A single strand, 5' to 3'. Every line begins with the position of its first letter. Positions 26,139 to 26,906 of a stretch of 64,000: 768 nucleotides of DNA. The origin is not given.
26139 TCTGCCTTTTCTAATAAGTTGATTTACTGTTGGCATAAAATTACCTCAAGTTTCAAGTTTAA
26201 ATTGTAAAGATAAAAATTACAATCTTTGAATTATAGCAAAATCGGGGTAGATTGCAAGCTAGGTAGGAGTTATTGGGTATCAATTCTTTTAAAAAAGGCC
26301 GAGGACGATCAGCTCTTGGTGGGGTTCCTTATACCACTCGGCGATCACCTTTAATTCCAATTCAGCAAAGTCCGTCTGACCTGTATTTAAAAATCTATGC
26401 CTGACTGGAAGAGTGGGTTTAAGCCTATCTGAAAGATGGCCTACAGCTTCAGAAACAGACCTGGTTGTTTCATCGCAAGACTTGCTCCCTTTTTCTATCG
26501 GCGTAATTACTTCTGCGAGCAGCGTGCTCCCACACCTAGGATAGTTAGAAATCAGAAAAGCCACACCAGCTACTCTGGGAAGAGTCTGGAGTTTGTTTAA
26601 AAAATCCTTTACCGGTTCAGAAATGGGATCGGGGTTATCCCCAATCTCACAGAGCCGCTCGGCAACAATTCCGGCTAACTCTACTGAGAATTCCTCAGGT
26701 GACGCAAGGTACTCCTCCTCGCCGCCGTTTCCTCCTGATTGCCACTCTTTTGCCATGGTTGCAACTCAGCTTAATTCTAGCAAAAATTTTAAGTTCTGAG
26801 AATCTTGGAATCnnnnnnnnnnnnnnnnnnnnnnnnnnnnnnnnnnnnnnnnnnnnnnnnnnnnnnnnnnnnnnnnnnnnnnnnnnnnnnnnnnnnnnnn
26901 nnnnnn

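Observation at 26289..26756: GC-rich Cys-containing unknown gene wedged between rpoC and the rpsL promoter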

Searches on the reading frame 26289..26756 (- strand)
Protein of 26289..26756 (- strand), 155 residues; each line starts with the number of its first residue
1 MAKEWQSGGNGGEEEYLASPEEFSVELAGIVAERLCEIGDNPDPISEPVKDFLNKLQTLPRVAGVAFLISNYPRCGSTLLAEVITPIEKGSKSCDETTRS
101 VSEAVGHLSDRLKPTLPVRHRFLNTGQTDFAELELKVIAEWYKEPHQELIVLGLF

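Call 4: search_protein_families(library=pfam, proteins=[window:26289-26756:-], max_evalue=1)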
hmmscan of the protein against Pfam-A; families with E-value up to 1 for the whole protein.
window:26289-26756:- (155 aa): 0 families

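Call 5: search_protein_families(library=ncbifam, proteins=[window:26289-26756:-], max_evalue=1)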
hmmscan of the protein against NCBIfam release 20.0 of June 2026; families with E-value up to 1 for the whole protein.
window:26289-26756:- (155 aa): 1 family
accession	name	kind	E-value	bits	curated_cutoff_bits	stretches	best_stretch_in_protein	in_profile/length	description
NF002035.0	PRK00865.1-3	equivalog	0.14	11.7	328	1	78-148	192-259/267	glutamate racemase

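Call 7: find_homologous_proteins(query=window:26289-26756:-, max_evalue=0.001)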
Query window:26289-26756:- (155 aa): 2 proteins with E <= 0.001 among 85 candidates.
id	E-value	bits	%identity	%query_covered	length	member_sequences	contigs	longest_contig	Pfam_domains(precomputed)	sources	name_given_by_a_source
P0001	1.3e-96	339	99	100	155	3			-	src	-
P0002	1.7e-83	296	90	100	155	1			-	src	-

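Call 10: find_encoding_contigs(protein=P0002, flank=10000, max_places=6)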
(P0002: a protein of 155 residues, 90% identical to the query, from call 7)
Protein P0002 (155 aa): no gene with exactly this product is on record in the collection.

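Call 11: find_encoding_contigs(protein=P0001, flank=10000, max_places=6)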
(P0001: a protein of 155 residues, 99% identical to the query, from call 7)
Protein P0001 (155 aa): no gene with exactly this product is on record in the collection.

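Call 13: find_related_loci(query=window:26289-26756:-, collection=genome_contigs, flank=10000)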
Query window:26289-26756:- (155 aa) in genome_contigs; peptide patterns used: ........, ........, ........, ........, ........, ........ (x = any residue, [..] = any of these).
204 stretches matched a pattern; 1 encode a relative of the query (tblastn E <= 1e-3); 1 distinct loci.
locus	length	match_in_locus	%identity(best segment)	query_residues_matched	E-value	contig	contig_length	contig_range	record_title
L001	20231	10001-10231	31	30-110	5e-6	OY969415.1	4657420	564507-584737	MAG: uncultured Armatimonadetes bacterium isolate MFD00905.bin.2.19 genome assembly, chromosome: 1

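Call 17: search_protein_representatives(protein=window:26289-26756:-)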
Query: 155 residues. Proteins with E-value up to 0.001 (for the whole library): 27; up to 1e-10: 4; up to 1e-30: 1. The best 27 are listed.
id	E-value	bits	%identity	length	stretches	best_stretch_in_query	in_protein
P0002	5.5e-84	296.1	93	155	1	10-155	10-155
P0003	2.4e-13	66.7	28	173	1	15-155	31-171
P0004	3.0e-11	59.9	30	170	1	12-153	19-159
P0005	4.0e-11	59.5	30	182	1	13-153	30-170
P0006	5.2e-10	55.9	29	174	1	16-154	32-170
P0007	7.8e-10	55.3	34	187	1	40-150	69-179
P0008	1.9e-09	54.1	35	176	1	50-146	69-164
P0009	2.5e-08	50.4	30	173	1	12-154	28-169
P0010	8.8e-08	48.7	29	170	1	18-153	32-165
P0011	1.9e-07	47.6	28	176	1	47-146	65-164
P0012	2.2e-07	47.3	31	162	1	32-145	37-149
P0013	2.4e-07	47.3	36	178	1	47-151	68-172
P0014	3.1e-07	46.9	29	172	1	12-155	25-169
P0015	2.1e-06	44.2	29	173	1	16-150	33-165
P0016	5.6e-06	42.8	27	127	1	48-150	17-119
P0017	1.2e-05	41.7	29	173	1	19-151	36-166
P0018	2.0e-05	41.0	34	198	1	50-142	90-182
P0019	3.7e-05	40.1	31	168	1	34-152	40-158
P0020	3.9e-05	40.1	27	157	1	13-155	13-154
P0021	5.1e-05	39.7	31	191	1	29-146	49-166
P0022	1.1e-04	38.6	28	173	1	9-155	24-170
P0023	1.1e-04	38.6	29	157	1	44-151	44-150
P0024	1.1e-04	38.6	27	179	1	41-148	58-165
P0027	5.0e-04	36.5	26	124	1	45-150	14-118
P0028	5.8e-04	36.3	35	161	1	44-129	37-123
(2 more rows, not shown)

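Call 18: predict_structure(protein=window:26289-26756:-)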
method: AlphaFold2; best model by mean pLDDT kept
length: 155 residues; sequences in the alignment: 1
mean_pLDDT: 42.0   pTM: 0.32
mean pLDDT of the five models: 42.0, 40.1, 39.5, 36.7, 33.9
residues with pLDDT >= 90: 0; 70-90: 0; 50-70: 17; < 50: 138
segments of 3 or more residues with pLDDT < 50: 1-6, 8-98, 100-102, 111-118, 123-150
pLDDT, mean of each block of 10 residues (from residue 1): 38 35 32 36 42 44 41 35 39 47 52 48 47 43 47 50
secondary structure, 60 per line:
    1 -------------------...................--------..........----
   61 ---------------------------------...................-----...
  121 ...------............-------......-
elements in order: H20-38 H47-56 H94-112 E118-123 H130-141 E149-154

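Call 20: search_protein_families(library=pfam, alignment_id=A1, max_evalue=0.1)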
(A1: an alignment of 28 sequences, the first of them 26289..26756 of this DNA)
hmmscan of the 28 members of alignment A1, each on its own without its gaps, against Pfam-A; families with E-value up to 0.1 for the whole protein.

A. member 1, window:26289-26756:- (155 aa): 0 families

B. families by the number of members that match (of 28 scanned): 4 families
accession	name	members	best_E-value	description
PF19101.5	DUF5788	1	0.0014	Family of unknown function (DUF5788)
PF01396.24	Zn_ribbon_Top1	1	0.022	Topoisomerase DNA binding C4 zinc finger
PF18604.6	PreAtp-grasp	1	0.03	Pre ATP-grasp domain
PF03231.18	Tospov_NS-S_N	1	0.05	Tospovirus non-structural protein NS-S-like, N-terminal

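Call 22: search_solved_structures(query=A1, max_evalue=10)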
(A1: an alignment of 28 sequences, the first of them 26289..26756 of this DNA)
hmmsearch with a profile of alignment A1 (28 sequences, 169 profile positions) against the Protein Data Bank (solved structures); distinct sequences matched with E-value up to 10: 3.
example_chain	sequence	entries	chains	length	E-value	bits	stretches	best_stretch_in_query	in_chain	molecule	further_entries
2wvq_A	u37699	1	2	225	0.31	13.8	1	16-77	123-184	SMALL S PROTEIN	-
2wvn_A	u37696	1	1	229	0.32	13.8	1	16-77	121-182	SMALL S PROTEIN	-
2wvo_A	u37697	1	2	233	0.58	13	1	15-78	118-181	SMALL S PROTEIN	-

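Call 23: find_homologous_proteins(query=A1, max_evalue=0.001)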
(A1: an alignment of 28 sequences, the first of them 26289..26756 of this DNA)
Query A1 (28 sequences) (155 aa, profile of the alignment): 5 proteins with E <= 0.001 among 8000 candidates.
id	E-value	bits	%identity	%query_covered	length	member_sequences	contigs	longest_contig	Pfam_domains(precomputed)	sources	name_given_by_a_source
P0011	2.2e-46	176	30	61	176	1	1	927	-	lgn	-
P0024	1.5e-43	166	28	69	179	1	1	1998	-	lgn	-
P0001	6.9e-42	161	99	100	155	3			-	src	-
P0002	2.1e-39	153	90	100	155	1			-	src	-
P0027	2.7e-37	146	25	68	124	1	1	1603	-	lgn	-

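Call 24: find_encoding_contigs(protein=P0024, flank=10000)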
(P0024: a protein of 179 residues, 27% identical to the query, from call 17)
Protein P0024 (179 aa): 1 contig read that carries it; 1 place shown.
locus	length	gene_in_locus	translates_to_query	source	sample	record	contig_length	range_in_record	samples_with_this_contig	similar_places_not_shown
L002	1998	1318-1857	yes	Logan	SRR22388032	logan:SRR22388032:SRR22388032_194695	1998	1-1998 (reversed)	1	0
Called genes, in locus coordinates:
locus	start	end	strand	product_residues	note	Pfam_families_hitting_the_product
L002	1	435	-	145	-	?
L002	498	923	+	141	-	-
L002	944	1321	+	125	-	-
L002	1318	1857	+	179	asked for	-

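Call 25: find_encoding_contigs(protein=P0027, flank=10000)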
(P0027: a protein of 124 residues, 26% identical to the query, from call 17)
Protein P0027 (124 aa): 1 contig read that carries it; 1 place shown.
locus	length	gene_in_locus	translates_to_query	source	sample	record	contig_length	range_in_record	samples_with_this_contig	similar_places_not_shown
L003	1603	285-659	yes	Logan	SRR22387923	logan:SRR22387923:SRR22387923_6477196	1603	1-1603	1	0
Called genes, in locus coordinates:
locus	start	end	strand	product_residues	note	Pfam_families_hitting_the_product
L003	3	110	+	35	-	?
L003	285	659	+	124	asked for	-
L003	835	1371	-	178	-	-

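Call 26: find_encoding_contigs(protein=P0011, flank=10000)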
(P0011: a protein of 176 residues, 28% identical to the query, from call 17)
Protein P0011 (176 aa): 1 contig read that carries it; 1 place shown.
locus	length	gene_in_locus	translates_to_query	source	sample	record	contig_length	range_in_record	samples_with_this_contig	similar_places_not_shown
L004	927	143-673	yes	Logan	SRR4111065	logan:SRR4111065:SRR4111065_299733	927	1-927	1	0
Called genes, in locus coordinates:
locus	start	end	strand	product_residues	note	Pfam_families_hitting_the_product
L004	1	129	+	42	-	?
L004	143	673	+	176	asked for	-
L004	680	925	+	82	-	?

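Call 28: predict_structure(alignment_id=A1)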
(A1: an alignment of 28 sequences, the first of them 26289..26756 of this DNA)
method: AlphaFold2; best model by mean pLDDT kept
length: 155 residues; sequences in the alignment: 28
mean_pLDDT: 85.7   pTM: 0.80
mean pLDDT of the five models: 85.7, 84.9, 83.7, 83.1, 71.4
residues with pLDDT >= 90: 94; 70-90: 42; 50-70: 6; < 50: 13
segments of 3 or more residues with pLDDT < 50: 1-13
pLDDT, mean of each block of 10 residues (from residue 1): 36 60 92 83 91 97 95 91 94 96 97 92 86 83 92 91
secondary structure, 60 per line:
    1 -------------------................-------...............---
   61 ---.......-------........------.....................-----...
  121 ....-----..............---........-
elements in order: H20-35 H43-57 E64-70 E78-85 H92-112 E118-124 H130-143 E147-154

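Call 33: fold_search(model_id=the predicted structure, library=pdb)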
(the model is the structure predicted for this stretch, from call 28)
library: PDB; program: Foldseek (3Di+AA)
matches with E <= 10: 1027; with E <= 0.001: 0
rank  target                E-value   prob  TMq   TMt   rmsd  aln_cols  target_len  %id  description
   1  7bqc_MODEL_1_A        1.6e-02  0.95  0.32  0.38   5.4       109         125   15  Solution NMR structure of NF4; de novo designed protein with a novel fold (released 2021-03-24)
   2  2y27_A                2.4e-02  0.97  0.33  0.14   4.7        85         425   12  crystal structure of PaaK1 in complex with ATP from Burkholderia cenocepacia (released 2011-05-04)
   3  2y4n_A                2.6e-02  0.97  0.33  0.14   4.6        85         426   12  PaaK1 in complex with phenylacetyl adenylate (released 2011-03-01)
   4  2y27_B                2.6e-02  0.97  0.33  0.14   4.7        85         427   12  crystal structure of PaaK1 in complex with ATP from Burkholderia cenocepacia (released 2011-05-04)
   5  6e8o_B                4.4e-02  0.84  0.29  0.10   6.3        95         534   21  Crystal structure of aryl acid adenylating enzyme FscC from Fuscachelin NRPS in complex with AMP (released 2019-08-21)
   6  2y4n_B                6.0e-02  0.92  0.33  0.14   4.6        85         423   12  PaaK1 in complex with phenylacetyl adenylate (released 2011-03-01)
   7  5wm5                  6.4e-02  0.69  0.29  0.11   6.8        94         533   21  Crystal Structure of CahJ in Complex with 5-Methylsalicyl Adenylate (released 2018-05-23)
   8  1zb9_A                6.8e-02  0.54  0.26  0.28  11.4       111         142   14  Crystal structure of Xylella fastidiosa organic peroxide resistance protein (released 2006-04-25)
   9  9g5d_a                6.8e-02  0.41  0.25  0.26   9.8       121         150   14  Assembly intermediate of human mitochondrial ribosome small subunit (State C) (released 2025-04-23)
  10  6vda                  7.7e-02  0.85  0.33  0.49   4.6        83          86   12  Metal-bound C-terminal domain of CzcD transporter from Thermotoga maritima (released 2020-06-24)
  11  6gp6_B                7.7e-02  0.57  0.27  0.38   6.3        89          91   15  MamM CTD - Copper form (released 2019-06-19)
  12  1t5d                  7.7e-02  0.57  0.27  0.11   7.4        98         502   20  4-Chlorobenzoyl-CoA Ligase/Synthetase bound to 4-chlorobenzoate (released 2004-08-03)
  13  8xn1_A                7.7e-02  0.23  0.22  0.14  10.0       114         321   15  Cryo-EM structure of human ZnT3, in the presence of zinc, determined in an inward-facing conformation (released 2024-10-30)
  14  6ebd_A                8.2e-02  0.85  0.31  0.33   4.3        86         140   16  OhrB (Organic Hydroperoxide Resistance protein) mutant (C60A) from Chromobacterium violaceum, interacting with dihydro (released 2020-02-12)
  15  1t5h                  8.2e-02  0.54  0.27  0.11   7.4        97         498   21  4-Chlorobenzoyl-CoA Ligase/Synthetase unliganded, selenomethionine (released 2004-08-03)
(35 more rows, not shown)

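Call 50: find_related_loci(query=A3, collection=viral_contigs, flank=10000)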
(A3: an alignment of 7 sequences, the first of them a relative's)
Query A3 (173 aa) in viral_contigs; peptide patterns used: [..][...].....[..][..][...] (x = any residue, [..] = any of these).
11 stretches matched a pattern, but none encodes a relative of the query by tblastn (E <= 1e-3).

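Call 52: find_related_loci(query=A4, collection=metagenome_contigs, flank=10000)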
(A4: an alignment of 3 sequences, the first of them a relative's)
Query A4 (173 aa) in metagenome_contigs; peptide patterns used: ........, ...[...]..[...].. (x = any residue, [..] = any of these).
89 stretches matched a pattern, but none encodes a relative of the query by tblastn (E <= 1e-3).

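Call 53: list_cluster_members(proteins=[P0003, P0004, P0005, P0006, P0007, P0008, P0009, P0010, P0012, P0013])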
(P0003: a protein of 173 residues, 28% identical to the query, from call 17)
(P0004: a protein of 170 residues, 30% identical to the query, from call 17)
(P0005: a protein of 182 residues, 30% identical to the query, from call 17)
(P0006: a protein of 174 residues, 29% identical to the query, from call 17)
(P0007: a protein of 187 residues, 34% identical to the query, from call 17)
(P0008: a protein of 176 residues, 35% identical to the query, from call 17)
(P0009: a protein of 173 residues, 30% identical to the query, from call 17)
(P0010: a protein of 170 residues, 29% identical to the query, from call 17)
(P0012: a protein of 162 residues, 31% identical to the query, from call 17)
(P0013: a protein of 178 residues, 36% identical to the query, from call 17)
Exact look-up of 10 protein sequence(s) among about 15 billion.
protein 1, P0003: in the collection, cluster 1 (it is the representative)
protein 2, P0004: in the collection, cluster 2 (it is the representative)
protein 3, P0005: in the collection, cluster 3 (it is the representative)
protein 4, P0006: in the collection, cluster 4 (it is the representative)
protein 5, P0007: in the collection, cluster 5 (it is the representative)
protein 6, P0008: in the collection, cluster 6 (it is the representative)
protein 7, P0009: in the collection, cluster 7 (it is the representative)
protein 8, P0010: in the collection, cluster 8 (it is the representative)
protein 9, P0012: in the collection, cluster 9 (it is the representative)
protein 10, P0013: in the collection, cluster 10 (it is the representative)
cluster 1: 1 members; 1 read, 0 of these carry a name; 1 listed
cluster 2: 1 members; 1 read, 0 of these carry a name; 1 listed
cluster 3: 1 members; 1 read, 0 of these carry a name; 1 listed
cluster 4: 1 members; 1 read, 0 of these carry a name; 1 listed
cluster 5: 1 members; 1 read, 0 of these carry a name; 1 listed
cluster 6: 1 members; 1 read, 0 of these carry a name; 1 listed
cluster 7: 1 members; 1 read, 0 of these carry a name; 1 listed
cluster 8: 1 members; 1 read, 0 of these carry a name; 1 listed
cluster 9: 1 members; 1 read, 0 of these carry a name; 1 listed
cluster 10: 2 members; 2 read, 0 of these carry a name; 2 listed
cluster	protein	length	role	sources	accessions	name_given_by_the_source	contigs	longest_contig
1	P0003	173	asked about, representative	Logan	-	-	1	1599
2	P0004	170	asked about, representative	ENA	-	-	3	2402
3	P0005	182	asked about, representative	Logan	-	-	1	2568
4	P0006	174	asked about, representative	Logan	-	-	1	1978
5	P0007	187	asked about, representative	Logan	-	-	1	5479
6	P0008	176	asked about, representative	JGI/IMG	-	-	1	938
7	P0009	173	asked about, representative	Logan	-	-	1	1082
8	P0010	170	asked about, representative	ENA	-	-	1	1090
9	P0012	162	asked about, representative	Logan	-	-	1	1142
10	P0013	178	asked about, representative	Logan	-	-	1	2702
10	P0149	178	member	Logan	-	-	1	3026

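Call 54: find_encoding_contigs(protein=P0007, flank=10000)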
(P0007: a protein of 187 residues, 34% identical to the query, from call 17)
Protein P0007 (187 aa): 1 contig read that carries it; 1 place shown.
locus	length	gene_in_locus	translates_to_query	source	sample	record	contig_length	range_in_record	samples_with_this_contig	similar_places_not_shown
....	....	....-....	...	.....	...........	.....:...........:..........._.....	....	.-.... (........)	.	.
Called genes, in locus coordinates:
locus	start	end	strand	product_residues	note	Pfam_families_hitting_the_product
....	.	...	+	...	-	?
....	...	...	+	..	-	-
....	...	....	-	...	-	-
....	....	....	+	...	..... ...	-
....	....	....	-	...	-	-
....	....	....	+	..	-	-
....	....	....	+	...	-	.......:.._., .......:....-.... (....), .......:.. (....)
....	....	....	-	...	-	?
